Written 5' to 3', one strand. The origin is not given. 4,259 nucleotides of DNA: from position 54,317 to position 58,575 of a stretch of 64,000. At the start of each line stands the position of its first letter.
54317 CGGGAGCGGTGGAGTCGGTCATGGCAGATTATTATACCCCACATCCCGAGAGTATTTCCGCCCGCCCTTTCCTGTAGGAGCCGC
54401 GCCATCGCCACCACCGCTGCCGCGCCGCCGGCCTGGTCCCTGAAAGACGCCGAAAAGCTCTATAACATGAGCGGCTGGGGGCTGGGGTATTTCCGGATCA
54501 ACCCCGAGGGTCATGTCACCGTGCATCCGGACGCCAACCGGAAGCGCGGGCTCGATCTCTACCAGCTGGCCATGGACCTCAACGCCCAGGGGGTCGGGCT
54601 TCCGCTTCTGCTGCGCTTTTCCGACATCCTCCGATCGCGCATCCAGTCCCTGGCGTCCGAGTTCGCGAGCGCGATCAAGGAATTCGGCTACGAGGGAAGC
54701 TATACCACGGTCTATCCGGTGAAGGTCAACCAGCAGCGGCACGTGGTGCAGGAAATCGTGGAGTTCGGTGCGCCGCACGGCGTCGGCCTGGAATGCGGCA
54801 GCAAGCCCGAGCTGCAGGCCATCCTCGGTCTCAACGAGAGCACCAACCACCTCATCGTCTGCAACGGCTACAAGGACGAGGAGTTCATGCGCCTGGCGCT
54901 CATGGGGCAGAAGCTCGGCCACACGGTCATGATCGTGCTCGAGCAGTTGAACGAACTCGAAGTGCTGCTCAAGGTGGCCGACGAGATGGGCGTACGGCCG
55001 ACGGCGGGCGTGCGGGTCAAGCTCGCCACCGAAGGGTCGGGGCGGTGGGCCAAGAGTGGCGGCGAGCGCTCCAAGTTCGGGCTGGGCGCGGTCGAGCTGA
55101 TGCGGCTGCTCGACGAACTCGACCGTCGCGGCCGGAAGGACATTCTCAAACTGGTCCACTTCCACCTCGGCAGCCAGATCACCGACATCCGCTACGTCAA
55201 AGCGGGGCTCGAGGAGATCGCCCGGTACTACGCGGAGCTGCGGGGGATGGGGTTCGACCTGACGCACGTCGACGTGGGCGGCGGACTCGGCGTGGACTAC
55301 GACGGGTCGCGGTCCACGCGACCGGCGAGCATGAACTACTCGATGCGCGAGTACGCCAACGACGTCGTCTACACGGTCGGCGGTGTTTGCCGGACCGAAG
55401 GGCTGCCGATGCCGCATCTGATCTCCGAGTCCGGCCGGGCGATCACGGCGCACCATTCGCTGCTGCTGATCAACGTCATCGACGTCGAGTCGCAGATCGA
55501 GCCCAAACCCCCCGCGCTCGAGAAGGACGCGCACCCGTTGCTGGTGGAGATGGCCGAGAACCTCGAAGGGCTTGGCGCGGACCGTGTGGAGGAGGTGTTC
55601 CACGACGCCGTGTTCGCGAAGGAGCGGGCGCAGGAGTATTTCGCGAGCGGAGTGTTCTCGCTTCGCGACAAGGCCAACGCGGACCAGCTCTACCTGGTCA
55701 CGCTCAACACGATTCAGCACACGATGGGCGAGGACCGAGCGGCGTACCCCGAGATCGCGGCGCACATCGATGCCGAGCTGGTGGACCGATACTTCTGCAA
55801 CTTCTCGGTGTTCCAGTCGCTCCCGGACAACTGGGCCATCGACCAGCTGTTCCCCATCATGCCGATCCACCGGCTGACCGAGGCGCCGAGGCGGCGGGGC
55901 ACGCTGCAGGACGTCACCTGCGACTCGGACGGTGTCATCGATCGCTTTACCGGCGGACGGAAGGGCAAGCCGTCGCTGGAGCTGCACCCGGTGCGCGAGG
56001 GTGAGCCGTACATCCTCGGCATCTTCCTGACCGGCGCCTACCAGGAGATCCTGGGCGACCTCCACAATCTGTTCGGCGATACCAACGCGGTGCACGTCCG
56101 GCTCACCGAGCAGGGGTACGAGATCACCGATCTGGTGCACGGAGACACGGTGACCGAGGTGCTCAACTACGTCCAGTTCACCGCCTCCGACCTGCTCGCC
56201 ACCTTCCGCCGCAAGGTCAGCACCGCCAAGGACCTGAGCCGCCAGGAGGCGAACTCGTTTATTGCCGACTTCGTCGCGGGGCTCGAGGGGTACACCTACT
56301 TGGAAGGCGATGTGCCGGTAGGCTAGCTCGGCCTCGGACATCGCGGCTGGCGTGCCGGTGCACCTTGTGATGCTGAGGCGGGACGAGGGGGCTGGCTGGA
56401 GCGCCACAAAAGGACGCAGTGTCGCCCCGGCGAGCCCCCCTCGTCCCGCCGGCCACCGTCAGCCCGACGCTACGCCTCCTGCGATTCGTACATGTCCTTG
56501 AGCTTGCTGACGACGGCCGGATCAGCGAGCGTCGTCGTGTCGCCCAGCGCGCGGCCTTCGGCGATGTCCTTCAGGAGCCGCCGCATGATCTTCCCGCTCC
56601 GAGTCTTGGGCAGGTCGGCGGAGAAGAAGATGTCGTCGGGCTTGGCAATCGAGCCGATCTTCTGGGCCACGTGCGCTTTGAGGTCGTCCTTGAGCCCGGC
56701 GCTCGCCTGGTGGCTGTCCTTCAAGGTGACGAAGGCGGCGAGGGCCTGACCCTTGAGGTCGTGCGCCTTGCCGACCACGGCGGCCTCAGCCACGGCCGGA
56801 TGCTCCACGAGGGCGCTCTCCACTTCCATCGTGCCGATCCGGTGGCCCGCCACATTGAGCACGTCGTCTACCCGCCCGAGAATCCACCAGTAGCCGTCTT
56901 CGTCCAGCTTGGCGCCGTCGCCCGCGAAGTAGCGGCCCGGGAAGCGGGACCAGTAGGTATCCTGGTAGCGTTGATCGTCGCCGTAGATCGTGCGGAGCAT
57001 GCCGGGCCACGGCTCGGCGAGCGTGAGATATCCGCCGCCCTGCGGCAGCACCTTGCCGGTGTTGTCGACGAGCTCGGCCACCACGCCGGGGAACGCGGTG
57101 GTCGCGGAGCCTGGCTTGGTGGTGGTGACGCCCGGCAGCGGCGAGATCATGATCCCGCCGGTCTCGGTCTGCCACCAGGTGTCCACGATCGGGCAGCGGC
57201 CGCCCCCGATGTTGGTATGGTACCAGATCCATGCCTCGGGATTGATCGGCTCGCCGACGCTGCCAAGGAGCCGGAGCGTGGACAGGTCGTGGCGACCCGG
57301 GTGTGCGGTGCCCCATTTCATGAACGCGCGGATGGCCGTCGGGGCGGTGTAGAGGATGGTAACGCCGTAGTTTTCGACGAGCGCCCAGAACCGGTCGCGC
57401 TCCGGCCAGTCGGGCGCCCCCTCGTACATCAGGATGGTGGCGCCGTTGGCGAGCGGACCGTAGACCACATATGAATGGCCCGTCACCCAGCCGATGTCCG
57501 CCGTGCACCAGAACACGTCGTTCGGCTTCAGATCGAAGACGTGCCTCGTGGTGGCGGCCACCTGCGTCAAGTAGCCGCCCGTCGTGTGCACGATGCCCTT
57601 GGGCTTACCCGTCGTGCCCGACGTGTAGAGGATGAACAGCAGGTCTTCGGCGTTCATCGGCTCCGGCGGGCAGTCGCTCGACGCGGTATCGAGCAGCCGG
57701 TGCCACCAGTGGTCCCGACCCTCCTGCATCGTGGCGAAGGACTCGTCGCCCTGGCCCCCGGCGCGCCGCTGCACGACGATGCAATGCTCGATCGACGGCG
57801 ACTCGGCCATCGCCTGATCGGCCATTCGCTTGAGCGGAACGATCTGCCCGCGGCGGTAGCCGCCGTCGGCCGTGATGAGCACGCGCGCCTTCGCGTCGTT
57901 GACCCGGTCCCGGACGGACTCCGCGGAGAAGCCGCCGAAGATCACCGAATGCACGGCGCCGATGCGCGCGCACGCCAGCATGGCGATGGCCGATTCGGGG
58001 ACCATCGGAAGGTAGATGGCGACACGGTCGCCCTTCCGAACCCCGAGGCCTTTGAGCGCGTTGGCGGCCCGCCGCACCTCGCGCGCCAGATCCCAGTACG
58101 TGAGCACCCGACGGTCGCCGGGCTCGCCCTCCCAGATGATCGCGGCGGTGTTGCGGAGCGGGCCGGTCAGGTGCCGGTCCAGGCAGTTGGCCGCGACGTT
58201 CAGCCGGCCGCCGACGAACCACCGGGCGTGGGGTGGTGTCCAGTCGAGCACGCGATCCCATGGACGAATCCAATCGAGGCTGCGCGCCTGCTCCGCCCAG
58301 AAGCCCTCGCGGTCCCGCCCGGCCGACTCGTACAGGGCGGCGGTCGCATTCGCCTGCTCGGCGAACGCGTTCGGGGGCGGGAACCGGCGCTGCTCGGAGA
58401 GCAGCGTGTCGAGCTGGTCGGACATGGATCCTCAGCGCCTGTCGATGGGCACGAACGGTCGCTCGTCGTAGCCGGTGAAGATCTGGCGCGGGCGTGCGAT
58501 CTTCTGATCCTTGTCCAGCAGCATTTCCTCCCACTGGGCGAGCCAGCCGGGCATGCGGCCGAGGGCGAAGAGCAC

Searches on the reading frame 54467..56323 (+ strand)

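Call 64: search_protein_families(library=pfam, proteins=[window:54467-56323:+], max_evalue=0.0001)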
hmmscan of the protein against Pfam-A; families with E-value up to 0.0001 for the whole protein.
window:54467-56323:+ (619 aa): 3 families
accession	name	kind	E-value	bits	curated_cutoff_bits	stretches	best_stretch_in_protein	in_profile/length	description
PF02784.22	Orn_Arg_deC_N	-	6e-44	150.7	23.4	1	62-328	4-247/247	Pyridoxal-dependent decarboxylase, pyridoxal binding domain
PF17944.6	Arg_decarbox_C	-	2.1e-16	60.6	23.3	1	562-612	1-51/51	Arginine decarboxylase C-terminal helical extension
PF17810.6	Arg_decarb_HB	-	3e-16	59.9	23.3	1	353-433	2-82/84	Arginine decarboxylase helical bundle domain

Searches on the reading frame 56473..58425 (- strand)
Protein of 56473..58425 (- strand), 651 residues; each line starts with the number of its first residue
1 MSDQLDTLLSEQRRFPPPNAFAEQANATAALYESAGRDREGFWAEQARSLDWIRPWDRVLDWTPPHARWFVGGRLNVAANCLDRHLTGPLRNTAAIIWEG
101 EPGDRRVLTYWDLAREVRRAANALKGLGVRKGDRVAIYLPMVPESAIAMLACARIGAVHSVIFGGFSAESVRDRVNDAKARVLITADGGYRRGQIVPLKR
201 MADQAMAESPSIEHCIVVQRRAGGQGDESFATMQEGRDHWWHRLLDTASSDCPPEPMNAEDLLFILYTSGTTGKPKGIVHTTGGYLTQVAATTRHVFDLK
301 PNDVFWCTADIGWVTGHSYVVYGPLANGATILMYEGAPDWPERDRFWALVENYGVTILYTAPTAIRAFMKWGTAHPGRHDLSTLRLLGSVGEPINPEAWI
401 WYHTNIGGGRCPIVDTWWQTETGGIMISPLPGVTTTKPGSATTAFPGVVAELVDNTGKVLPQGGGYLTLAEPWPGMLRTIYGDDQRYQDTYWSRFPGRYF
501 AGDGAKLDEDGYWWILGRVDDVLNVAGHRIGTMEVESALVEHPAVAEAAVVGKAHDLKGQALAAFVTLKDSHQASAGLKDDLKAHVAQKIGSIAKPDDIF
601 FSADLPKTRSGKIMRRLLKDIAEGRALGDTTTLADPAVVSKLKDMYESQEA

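Call 64: search_protein_families(library=pfam, proteins=[window:56473-58425:-], max_evalue=0.0001)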
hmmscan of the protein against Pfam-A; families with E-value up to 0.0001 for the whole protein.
window:56473-58425:- (651 aa): 3 families
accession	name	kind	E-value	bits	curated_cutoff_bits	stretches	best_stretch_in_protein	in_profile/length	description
PF00501.34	AMP-binding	-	4.6e-87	292.8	29.9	1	92-472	10-377/384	AMP-binding enzyme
PF13193.12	AMP-binding_C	-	2.2e-28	99.4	24.5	1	534-612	1-76/76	AMP-binding enzyme C-terminal domain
PF16177.11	ACAS_N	-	4.1e-22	78.2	27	1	29-81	2-55/55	Acetyl-coenzyme A synthetase N-terminus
